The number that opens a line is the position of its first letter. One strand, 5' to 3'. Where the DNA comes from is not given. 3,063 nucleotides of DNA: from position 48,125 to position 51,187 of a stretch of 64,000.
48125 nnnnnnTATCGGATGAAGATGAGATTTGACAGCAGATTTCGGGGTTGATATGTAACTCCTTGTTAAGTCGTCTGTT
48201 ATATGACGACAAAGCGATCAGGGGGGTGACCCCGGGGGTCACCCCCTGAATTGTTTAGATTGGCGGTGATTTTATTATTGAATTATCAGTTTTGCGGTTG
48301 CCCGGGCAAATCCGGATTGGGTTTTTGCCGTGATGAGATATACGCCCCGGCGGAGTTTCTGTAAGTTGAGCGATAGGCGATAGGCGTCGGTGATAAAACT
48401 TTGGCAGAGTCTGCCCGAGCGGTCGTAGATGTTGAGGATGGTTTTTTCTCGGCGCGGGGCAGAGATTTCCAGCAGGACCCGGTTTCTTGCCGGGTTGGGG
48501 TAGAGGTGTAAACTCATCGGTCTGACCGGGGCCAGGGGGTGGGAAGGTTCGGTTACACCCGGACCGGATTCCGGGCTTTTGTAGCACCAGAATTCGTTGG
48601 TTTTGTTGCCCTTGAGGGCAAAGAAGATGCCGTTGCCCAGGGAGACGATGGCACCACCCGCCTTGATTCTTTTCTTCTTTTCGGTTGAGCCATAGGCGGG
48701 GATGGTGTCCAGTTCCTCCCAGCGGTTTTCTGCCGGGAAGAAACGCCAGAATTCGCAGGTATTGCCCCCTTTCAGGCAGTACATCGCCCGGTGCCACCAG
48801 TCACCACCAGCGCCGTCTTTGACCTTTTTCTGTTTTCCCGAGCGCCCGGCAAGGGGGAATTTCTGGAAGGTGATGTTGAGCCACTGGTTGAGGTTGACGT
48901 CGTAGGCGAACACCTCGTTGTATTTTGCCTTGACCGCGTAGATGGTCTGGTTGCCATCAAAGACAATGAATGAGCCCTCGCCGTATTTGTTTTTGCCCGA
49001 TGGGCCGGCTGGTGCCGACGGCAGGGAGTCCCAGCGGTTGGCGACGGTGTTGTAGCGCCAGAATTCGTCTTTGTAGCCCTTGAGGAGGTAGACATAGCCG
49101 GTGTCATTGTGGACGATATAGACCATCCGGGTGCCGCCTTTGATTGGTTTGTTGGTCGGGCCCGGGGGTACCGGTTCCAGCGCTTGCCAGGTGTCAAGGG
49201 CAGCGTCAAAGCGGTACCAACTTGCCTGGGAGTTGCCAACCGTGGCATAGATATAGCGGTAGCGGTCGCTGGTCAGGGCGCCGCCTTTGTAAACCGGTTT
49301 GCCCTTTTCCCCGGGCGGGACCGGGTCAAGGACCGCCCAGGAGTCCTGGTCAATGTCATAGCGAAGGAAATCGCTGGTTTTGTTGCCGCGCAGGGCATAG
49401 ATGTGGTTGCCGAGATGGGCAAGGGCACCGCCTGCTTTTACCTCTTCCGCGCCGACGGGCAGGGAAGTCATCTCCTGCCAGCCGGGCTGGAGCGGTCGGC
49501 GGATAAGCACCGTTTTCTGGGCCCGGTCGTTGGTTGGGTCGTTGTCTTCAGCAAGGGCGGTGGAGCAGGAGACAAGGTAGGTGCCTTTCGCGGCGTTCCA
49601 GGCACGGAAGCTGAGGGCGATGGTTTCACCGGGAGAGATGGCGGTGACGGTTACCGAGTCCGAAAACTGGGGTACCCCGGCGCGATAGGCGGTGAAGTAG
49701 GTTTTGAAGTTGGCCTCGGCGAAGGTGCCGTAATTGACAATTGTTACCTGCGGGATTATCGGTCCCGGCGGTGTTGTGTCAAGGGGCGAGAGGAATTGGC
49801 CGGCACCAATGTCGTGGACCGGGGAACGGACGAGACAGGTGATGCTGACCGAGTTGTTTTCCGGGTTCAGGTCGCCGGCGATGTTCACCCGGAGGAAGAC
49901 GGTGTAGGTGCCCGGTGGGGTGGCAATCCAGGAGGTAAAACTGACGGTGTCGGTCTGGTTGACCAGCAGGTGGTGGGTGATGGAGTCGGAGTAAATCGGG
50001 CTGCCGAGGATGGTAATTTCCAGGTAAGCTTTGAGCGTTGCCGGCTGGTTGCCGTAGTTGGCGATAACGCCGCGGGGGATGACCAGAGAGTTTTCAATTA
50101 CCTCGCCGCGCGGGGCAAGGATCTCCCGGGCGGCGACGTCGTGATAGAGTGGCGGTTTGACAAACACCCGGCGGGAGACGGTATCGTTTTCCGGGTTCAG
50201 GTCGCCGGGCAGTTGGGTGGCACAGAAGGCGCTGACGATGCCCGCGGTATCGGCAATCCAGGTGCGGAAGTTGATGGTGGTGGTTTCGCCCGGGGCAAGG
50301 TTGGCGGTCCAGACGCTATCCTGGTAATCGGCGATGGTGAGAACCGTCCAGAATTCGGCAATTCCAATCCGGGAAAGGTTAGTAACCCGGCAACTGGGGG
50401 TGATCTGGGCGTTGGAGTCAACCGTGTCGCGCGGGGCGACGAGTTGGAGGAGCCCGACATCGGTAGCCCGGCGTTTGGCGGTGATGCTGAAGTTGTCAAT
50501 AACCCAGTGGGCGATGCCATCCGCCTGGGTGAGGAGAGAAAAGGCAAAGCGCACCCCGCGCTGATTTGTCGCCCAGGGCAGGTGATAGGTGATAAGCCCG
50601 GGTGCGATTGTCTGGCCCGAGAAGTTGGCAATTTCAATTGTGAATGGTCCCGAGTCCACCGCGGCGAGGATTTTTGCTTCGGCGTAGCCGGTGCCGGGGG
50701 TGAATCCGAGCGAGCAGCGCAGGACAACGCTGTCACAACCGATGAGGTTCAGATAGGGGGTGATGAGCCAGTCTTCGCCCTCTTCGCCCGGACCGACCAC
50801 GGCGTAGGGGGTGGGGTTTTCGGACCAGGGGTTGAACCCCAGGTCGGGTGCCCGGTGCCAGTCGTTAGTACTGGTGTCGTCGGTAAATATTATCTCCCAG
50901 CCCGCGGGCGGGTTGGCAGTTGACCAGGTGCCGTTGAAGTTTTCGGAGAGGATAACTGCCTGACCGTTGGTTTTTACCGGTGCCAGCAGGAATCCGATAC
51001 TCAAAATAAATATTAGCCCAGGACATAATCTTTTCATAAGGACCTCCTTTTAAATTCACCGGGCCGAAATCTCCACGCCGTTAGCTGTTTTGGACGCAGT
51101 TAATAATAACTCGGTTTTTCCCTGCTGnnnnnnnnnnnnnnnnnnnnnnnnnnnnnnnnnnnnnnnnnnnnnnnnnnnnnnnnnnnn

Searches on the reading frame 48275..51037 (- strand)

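Call 49: search_protein_families(library=pfam, proteins=[window:48275-51037:-], max_evalue=0.00001)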
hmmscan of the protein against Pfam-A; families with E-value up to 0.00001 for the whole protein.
window:48275-51037:- (920 aa): 6 families
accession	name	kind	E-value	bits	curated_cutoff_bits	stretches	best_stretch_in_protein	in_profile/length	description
PF13964.12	Kelch_6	-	8e-12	45.2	25.3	0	645-676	10-47/50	Kelch motif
PF18962.6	Por_Secre_tail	-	1.5e-09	38.5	27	1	845-919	1-75/75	Secretion system C-terminal sorting domain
PF13415.12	Kelch_3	-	7.1e-07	29.7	22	0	550-575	13-38/48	Galactose oxidase, central domain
PF24681.1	Kelch_KLHDC2_KLHL20_DRC7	-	7.3e-07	29.1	50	0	655-779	77-197/221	KLHDC2/KLHL20/DRC7 Kelch-repeats domain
PF24981.1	Beta-prop_ATRN-LZTR1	-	1.4e-06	28.3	50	0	550-733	62-263/289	Attractin/LZTR1 beta-propeller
PF07705.17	CARDB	-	2.1e-06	28.3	22.7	0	430-489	24-79/101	CARDB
